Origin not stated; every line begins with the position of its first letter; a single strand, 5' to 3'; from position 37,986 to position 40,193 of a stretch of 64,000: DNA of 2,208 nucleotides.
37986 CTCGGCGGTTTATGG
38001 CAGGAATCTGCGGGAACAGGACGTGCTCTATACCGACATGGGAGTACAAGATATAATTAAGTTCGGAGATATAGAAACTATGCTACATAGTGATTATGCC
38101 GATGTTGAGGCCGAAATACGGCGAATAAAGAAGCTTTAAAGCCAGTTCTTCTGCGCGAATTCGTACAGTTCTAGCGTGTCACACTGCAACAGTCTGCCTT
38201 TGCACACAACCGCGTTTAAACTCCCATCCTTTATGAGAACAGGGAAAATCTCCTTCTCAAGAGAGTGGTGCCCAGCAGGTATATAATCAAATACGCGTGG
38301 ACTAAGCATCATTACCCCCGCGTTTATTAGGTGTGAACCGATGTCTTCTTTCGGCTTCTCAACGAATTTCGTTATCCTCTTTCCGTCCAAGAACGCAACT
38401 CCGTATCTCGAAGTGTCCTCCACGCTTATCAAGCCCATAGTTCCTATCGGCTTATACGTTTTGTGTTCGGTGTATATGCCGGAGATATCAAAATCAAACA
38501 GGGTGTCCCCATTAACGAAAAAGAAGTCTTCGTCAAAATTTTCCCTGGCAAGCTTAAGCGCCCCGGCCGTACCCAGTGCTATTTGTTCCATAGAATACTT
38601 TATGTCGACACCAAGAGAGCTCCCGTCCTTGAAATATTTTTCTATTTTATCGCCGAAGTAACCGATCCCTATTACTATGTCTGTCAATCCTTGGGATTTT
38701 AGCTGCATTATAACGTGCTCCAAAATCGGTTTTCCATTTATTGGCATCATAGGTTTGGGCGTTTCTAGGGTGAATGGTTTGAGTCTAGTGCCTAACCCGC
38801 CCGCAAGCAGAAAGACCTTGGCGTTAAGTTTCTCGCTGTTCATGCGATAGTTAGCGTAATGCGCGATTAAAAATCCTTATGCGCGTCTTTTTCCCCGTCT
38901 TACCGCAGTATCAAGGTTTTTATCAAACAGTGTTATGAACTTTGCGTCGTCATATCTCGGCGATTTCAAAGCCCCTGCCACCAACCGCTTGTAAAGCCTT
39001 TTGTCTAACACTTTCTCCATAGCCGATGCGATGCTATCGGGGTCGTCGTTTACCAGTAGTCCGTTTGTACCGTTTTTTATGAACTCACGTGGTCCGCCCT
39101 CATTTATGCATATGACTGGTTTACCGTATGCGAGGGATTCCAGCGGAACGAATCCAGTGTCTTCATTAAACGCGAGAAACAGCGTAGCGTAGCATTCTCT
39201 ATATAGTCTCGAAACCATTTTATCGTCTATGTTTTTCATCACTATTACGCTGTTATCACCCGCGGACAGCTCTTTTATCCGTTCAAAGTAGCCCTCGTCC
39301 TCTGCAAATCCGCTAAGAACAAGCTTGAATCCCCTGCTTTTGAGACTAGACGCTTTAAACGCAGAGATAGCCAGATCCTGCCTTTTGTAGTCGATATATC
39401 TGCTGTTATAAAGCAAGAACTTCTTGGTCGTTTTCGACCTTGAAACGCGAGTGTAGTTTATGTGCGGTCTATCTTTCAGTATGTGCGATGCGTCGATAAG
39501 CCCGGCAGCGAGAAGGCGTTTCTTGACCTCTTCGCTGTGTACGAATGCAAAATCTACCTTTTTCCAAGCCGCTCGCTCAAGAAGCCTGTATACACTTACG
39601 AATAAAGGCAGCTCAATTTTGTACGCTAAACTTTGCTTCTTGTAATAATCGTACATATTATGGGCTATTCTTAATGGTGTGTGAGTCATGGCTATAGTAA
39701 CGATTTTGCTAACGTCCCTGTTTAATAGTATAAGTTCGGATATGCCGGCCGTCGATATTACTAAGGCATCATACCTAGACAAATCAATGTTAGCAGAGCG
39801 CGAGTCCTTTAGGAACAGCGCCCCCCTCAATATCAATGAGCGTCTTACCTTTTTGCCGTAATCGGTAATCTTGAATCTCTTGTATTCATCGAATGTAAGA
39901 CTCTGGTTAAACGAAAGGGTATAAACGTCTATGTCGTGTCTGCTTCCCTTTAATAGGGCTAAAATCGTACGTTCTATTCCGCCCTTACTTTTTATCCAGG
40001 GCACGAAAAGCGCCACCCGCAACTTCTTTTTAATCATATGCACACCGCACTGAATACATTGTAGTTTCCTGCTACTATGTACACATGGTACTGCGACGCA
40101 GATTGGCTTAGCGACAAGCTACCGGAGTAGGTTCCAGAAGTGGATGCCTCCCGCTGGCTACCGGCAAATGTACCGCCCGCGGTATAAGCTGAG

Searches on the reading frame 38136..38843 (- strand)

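Call 16: search_protein_families(library=pfam, proteins=[window:38136-38843:-], max_evalue=0.01)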
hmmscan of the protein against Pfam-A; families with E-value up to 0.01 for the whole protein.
window:38136-38843:- (235 aa): 2 families
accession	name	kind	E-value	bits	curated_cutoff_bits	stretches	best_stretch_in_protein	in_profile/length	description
PF00483.29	NTP_transferase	-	1.4e-36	126.8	21.2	1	11-211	3-217/245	Nucleotidyl transferase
PF12804.13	NTP_transf_3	-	3.9e-10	40.6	27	1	11-116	2-98/160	MobA-like NTP transferase domain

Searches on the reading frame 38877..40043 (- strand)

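Call 16: search_protein_families(library=pfam, proteins=[window:38877-40043:-], max_evalue=0.01)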
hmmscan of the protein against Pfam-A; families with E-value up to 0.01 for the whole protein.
window:38877-40043:- (388 aa): 5 families
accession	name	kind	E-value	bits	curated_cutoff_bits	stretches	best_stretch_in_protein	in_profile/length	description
PF00534.26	Glycos_transf_1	-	1.3e-25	90.4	26.4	1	199-353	7-164/172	Glycosyl transferases group 1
PF13692.12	Glyco_trans_1_4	-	9.7e-19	68.5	27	1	209-347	3-141/142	Glycosyl transferases group 1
PF20706.3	GT4-conflict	-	9.4e-05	22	26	1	208-327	198-325/385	Family 4 Glycosyltransferase in conflict systems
PF02350.25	Epimerase_2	-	0.0004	19.8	30.6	1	255-354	231-326/347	UDP-N-acetylglucosamine 2-epimerase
PF13439.12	Glyco_transf_4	-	0.00044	20.8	28.5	1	21-184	2-155/170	Glycosyltransferase Family 4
